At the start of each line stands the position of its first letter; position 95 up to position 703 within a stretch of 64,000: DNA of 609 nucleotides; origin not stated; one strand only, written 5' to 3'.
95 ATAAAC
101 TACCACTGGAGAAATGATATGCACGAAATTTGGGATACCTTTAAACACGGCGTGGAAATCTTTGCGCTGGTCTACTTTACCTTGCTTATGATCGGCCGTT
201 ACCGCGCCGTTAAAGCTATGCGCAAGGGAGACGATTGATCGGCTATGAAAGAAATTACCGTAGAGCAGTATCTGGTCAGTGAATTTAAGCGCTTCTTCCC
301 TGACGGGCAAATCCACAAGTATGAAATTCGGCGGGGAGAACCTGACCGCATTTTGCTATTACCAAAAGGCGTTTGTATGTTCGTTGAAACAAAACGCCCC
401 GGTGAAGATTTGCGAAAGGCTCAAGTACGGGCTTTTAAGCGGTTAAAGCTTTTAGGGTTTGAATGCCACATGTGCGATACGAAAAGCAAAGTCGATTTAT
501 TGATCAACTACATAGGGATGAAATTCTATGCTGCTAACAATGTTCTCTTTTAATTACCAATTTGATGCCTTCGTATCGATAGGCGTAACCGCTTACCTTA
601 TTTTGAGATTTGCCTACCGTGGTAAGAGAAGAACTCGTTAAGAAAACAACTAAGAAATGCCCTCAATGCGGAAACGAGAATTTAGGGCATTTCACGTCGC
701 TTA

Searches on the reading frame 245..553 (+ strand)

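Call 110: search_protein_families(library=pfam, proteins=[window:245-553:+], max_evalue=0.001)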
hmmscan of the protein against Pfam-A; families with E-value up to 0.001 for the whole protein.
window:245-553:+ (102 aa): 1 family
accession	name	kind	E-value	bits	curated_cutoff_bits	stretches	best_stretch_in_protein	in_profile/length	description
PF08774.17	VRR_NUC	-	6.5e-05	23.4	23.8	1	27-78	59-113/116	VRR-NUC domain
